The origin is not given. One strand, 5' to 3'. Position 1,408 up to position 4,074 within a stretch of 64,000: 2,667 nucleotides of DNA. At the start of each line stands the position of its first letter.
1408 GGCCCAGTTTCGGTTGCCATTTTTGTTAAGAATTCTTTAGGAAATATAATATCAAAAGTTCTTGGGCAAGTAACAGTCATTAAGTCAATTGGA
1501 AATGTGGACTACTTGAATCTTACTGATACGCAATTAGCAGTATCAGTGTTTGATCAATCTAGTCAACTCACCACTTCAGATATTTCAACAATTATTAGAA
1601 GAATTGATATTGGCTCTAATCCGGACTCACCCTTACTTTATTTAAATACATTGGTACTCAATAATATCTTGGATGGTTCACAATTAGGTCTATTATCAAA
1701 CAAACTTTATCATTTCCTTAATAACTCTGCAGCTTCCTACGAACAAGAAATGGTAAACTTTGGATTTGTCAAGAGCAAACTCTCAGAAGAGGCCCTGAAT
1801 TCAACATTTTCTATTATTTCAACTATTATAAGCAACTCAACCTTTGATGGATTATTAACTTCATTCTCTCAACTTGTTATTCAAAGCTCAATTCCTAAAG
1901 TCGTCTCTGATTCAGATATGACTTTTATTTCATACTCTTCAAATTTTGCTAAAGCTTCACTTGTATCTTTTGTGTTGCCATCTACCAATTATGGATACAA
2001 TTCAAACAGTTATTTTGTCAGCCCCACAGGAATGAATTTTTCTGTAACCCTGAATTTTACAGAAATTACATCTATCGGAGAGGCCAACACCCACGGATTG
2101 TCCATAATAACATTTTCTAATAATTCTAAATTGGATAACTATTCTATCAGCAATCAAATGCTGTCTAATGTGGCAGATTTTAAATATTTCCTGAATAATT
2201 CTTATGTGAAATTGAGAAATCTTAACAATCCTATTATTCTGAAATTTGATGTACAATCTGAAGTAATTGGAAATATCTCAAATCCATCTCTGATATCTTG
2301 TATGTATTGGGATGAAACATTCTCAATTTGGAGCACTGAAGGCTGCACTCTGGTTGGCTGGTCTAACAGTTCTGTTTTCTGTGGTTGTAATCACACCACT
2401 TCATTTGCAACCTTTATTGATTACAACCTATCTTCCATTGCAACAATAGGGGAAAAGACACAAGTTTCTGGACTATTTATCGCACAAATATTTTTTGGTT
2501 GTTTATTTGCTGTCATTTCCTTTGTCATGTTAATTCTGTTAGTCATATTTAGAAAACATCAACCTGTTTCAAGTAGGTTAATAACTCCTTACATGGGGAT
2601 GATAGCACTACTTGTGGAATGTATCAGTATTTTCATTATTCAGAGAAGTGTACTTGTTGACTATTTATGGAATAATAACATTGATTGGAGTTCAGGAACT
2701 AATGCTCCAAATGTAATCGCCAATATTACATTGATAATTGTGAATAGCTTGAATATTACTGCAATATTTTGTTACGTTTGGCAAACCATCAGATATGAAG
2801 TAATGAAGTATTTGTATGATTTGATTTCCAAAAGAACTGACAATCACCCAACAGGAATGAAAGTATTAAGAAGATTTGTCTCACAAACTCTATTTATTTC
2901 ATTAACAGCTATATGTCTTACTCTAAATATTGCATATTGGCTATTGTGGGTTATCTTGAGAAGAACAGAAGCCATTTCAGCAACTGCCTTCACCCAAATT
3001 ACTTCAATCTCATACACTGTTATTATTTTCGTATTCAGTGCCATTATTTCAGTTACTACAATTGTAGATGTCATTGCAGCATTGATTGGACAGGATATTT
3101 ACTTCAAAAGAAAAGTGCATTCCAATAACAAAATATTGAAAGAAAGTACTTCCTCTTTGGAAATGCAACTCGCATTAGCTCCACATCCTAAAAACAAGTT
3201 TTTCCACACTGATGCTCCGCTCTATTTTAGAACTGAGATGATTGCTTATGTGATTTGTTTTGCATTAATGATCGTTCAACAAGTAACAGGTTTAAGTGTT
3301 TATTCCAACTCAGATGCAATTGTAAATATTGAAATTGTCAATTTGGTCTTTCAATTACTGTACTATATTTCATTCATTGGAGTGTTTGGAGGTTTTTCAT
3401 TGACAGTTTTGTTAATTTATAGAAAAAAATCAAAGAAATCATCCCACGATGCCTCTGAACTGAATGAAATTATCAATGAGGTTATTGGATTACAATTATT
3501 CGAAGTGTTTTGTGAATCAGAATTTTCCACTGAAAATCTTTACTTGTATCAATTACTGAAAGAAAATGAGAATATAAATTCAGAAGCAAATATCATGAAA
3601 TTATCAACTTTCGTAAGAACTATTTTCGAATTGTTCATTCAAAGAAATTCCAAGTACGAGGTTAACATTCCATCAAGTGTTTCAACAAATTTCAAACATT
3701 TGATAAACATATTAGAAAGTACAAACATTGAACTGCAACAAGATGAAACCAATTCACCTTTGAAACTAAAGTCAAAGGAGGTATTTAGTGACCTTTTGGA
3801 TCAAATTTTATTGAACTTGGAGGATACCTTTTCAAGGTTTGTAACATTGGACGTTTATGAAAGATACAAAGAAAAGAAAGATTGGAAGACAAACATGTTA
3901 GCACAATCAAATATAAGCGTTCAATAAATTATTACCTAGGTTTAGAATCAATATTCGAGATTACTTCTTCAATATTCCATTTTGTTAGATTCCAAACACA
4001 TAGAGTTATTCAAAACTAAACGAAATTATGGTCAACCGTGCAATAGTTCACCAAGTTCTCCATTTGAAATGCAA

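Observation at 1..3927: Adhesion-GPCR architecture (GCC2/GCC3 repeats, EGF, GPS, 7TM) fused to a C-terminal RGS domain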

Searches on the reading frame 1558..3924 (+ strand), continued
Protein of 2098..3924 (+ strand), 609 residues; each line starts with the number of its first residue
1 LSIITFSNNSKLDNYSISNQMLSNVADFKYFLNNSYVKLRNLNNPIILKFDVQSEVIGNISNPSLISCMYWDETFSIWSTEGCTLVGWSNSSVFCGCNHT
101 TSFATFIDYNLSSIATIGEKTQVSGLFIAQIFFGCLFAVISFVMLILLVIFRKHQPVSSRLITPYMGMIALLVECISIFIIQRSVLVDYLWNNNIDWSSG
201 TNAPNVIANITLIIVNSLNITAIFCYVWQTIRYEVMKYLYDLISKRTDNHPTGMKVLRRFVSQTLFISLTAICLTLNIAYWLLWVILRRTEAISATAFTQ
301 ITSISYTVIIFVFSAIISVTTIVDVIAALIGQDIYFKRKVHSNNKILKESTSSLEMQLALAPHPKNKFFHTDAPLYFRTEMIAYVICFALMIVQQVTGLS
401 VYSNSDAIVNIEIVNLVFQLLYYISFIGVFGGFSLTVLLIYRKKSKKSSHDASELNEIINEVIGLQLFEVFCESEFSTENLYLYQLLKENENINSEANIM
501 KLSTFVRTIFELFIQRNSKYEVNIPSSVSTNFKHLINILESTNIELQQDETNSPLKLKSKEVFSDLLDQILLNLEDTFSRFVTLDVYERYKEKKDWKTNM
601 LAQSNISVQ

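Call 59: fold_search(model_id=the predicted structure, library=pdb)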
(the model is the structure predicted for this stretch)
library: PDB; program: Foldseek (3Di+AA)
matches with E <= 10: 421; with E <= 0.001: 10
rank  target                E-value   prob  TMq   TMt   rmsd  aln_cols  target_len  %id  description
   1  8ikj                  8.4e-09  1.00  0.24  0.32  18.0       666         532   13  Cryo-EM structure of the inactive CD97 (released 2024-02-14)
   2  4dlo_B                2.2e-08  1.00  0.25  0.53   5.0       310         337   14  Crystal structure of the GAIN and HormR domains of brain angiogenesis inhibitor 3 (BAI3) (released 2012-02-22)
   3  4dlo_A                9.6e-08  1.00  0.25  0.51   6.1       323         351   13  Crystal structure of the GAIN and HormR domains of brain angiogenesis inhibitor 3 (BAI3) (released 2012-02-22)
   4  9mqr_A                6.5e-07  1.00  0.18  0.48  12.1       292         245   18  A8 Fab in complex with CD97 (released 2025-09-24)
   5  8vy2_A                1.8e-06  1.00  0.23  0.15   7.5       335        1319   12  Structure of mCELSR1 extracellular region containing CADH9-GAIN domains (released 2025-05-07)
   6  4dlq_A                4.6e-06  1.00  0.18  0.37  11.8       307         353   14  Crystal structure of the GAIN and HormR domains of CIRL 1/Latrophilin 1 (CL1) (released 2012-02-22)
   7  8oek                  5.4e-06  1.00  0.24  0.50   6.4       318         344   12  Crystal structure of the HormR-GAIN domains of adhesion GPCR ADGRB2 (BAI2) in the uncleaved state (released 2023-05-31)
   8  8hc0_A                1.2e-05  1.00  0.19  0.36   9.7       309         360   14  Crystal structure of the extracellular domains of GPR110 (released 2023-09-13)
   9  8vti_A                2.8e-05  1.00  0.19  0.36  13.0       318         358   14  Latrophilin-3 (ADGRL3) HormR and GAIN domains in the context of the holoreceptor (released 2024-12-11)
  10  5kvm_A                3.7e-04  1.00  0.19  0.39   5.5       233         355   18  Extracellular region of mouse GPR56/ADGRG1 in complex with FN3 monobody (released 2016-09-28)
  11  2ik8_B                1.7e-02  1.00  0.13  0.68   5.3       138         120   20  Crystal structure of the heterodimeric complex of human RGS16 and activated Gi alpha 1 (released 2006-11-21)
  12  6am3_X                2.6e-02  1.00  0.13  0.59   6.9       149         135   21  Regulator of G protein signaling (RGS) 17 in complex with Ca2+ (released 2019-02-13)
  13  2bt2_E                2.6e-02  1.00  0.10  0.47  16.1       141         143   21  Structure of the regulator of G-protein signaling 16 (released 2005-06-03)
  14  2bt2_C                2.7e-02  1.00  0.09  0.44  16.0       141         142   21  Structure of the regulator of G-protein signaling 16 (released 2005-06-03)
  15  2v4z_B                2.8e-02  1.00  0.12  0.61   6.8       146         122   21  The crystal structure of the human G-protein subunit alpha (GNAI3) in complex with an engineered regulator of G-protei (released 2008-11-04)
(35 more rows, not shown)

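Call 82: list_cluster_members(proteins=[P0100, P0101, P0105, P0107, P0114, P0117, P0122, P0131, P0141, P0150])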
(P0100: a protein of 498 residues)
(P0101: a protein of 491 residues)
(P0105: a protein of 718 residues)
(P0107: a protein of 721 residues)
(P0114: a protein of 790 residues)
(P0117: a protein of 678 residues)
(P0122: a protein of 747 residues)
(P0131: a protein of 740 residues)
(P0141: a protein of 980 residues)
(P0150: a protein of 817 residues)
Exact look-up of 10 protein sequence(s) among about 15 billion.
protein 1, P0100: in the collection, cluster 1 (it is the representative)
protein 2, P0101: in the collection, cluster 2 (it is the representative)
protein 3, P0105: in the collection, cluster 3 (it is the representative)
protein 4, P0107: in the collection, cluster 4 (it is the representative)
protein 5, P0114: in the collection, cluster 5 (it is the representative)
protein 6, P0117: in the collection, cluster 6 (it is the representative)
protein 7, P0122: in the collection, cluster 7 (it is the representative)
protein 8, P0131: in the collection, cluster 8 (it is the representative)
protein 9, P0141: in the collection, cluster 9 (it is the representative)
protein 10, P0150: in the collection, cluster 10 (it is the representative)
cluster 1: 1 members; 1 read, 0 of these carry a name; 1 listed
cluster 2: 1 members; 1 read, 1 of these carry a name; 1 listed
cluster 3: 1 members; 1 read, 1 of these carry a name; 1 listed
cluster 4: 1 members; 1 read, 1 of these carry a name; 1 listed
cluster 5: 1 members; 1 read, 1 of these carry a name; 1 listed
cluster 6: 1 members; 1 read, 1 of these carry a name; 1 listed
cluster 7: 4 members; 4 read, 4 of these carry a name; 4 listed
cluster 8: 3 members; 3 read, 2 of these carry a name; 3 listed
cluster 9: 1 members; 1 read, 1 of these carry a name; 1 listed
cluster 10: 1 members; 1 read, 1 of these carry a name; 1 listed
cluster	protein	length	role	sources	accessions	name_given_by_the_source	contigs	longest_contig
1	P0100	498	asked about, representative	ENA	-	-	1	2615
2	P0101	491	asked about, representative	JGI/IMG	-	hypothetical protein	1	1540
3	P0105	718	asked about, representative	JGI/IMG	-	hypothetical protein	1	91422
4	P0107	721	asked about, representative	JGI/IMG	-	hypothetical protein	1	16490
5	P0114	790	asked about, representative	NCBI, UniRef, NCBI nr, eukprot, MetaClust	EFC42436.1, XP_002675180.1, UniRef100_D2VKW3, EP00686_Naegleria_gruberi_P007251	predicted protein [Naegleria gruberi] | Predicted protein n=1 Tax=Naegleria gruberi TaxID=5762 RepID=D2VKW3_NAEGR | uncharacterized protein NAEGRDRAFT_69573 [Naegleria gruberi]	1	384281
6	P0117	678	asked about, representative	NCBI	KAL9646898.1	hypothetical protein ABK040_013758 [Willaertia magna]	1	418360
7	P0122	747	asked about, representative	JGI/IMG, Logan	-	hypothetical protein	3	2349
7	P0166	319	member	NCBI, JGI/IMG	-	hypothetical protein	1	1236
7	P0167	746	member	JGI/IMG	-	hypothetical protein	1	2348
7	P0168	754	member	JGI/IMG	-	hypothetical protein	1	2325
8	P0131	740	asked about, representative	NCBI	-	-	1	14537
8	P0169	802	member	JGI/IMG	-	hypothetical protein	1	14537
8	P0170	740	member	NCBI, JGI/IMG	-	hypothetical protein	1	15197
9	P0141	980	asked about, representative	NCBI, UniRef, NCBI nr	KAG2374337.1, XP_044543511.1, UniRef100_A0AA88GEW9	hypothetical protein C9374_010907 [Naegleria lovaniensis] | RGS domain-containing protein n=1 Tax=Naegleria lovaniensis TaxID=51637 ... | uncharacterized protein C9374_010907 [Naegleria lovaniensis]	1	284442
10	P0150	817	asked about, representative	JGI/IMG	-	pimeloyl-ACP methyl ester carboxylesterase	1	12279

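Call 90: search_protein_families(library=pfam, alignment_id=A5, max_evalue=0.01)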
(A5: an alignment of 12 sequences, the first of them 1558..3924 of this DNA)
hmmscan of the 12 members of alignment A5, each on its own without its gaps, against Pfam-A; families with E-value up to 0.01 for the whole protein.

A. member 1, window:1558-3924:+ (789 aa): 2 families
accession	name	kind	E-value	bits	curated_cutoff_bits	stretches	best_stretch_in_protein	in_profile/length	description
PF00615.24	RGS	-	6.1e-10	40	23.9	1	635-770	2-117/117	Regulator of G protein signaling domain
PF01825.27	GPS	-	3.3e-08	34.3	22.5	1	247-284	2-43/45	GPCR proteolysis site, GPS, motif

B. families by the number of members that match (of 12 scanned): 18 families
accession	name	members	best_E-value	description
PF00615.24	RGS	12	4.7e-12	Regulator of G protein signaling domain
PF25024.1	EGF_TEN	7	7.4e-119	Teneurin EGF domain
PF07974.19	EGF_2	7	5.1e-118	EGF-like domain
PF23106.1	EGF_Teneurin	6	5.8e-63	Teneurin-like EGF domain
PF21795.3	JAG1-like_EGF2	6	4.1e-28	Protein jagged-1-like, atypical EGF2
PF23301.1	EGF_PEAR1L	5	7e-19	Platelet endothelial aggregation receptor 1-like, EGF domain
PF01825.27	GPS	5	3.3e-08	GPCR proteolysis site, GPS, motif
PF21700.4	EGF_DL_JAG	5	3.8e-08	Delta-like/Jagged, EGF-like domain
PF00008.33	EGF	3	2.6e-08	EGF-like domain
PF25021.1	TEN_NHL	1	1.5e-81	Teneurin NHL domain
PF01436.27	NHL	1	6.6e-80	NHL repeat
PF24684.1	Vgb_lyase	1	8.4e-11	Virginiamycin B lyase family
PF08450.18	SGL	1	3.1e-09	SMP-30/Gluconolactonase/LRE-like region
PF02010.21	REJ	1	9.6e-09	REJ domain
PF22352.2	K319L-like_PKD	1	2.2e-05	K319L-like, PKD domain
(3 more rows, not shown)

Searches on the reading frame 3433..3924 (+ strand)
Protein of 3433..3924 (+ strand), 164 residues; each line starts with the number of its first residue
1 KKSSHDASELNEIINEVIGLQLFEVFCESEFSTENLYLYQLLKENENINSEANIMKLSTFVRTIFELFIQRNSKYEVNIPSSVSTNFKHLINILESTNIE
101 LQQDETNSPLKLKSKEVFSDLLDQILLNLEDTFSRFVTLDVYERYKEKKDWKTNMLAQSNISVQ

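Call 41: search_solved_structures(query=window:3433-3924:+, max_evalue=0.01, show_alignments=5)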
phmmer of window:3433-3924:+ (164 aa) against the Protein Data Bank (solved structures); distinct sequences matched with E-value up to 0.01: 16.
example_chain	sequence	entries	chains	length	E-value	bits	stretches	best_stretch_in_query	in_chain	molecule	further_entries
2crp_A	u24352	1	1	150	6.6e-05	26.3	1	9-92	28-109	Regulator of G-protein signaling 5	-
2v4z_B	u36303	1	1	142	7e-05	26.3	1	10-95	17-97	REGULATOR OF G-PROTEIN SIGNALING 2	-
1ezt_A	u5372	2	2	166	0.00011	25.6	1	7-97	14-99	REGULATOR OF G-PROTEIN SIGNALING 4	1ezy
1agr_E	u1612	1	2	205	0.00018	24.9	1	7-97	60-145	RGS4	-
2af0_A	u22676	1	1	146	0.00031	24.2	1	10-95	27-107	Regulator of G-protein signaling 2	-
4ekc_B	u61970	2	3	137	0.00038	23.9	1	10-95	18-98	Regulator of G-protein signaling 2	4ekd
3c7k_B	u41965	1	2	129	0.001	22.4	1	13-106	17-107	Regulator of G-protein signaling 16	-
3c7l_A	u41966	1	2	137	0.0012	22.2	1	13-106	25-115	Regulator of G-protein signaling 16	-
2ihd_A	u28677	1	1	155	0.0015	21.9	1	8-82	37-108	Regulator of G-protein signaling 8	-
2bt2_A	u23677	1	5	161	0.0019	21.6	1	14-103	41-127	REGULATOR OF G-PROTEIN SIGNALING 16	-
2ik8_B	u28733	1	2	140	0.002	21.6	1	14-106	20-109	Regulator of G-protein signaling 16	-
2ode_B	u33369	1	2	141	0.0028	21.1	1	8-83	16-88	Regulator of G-protein signaling 8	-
2oj4_A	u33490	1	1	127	0.0028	21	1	10-89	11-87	Regulator of G-protein signaling 3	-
5do9_B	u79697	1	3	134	0.0033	20.8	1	8-82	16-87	Regulator of G-protein signaling 8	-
2a72_A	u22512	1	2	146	0.0041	20.5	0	10-82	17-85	Regulator of G-protein signalling 7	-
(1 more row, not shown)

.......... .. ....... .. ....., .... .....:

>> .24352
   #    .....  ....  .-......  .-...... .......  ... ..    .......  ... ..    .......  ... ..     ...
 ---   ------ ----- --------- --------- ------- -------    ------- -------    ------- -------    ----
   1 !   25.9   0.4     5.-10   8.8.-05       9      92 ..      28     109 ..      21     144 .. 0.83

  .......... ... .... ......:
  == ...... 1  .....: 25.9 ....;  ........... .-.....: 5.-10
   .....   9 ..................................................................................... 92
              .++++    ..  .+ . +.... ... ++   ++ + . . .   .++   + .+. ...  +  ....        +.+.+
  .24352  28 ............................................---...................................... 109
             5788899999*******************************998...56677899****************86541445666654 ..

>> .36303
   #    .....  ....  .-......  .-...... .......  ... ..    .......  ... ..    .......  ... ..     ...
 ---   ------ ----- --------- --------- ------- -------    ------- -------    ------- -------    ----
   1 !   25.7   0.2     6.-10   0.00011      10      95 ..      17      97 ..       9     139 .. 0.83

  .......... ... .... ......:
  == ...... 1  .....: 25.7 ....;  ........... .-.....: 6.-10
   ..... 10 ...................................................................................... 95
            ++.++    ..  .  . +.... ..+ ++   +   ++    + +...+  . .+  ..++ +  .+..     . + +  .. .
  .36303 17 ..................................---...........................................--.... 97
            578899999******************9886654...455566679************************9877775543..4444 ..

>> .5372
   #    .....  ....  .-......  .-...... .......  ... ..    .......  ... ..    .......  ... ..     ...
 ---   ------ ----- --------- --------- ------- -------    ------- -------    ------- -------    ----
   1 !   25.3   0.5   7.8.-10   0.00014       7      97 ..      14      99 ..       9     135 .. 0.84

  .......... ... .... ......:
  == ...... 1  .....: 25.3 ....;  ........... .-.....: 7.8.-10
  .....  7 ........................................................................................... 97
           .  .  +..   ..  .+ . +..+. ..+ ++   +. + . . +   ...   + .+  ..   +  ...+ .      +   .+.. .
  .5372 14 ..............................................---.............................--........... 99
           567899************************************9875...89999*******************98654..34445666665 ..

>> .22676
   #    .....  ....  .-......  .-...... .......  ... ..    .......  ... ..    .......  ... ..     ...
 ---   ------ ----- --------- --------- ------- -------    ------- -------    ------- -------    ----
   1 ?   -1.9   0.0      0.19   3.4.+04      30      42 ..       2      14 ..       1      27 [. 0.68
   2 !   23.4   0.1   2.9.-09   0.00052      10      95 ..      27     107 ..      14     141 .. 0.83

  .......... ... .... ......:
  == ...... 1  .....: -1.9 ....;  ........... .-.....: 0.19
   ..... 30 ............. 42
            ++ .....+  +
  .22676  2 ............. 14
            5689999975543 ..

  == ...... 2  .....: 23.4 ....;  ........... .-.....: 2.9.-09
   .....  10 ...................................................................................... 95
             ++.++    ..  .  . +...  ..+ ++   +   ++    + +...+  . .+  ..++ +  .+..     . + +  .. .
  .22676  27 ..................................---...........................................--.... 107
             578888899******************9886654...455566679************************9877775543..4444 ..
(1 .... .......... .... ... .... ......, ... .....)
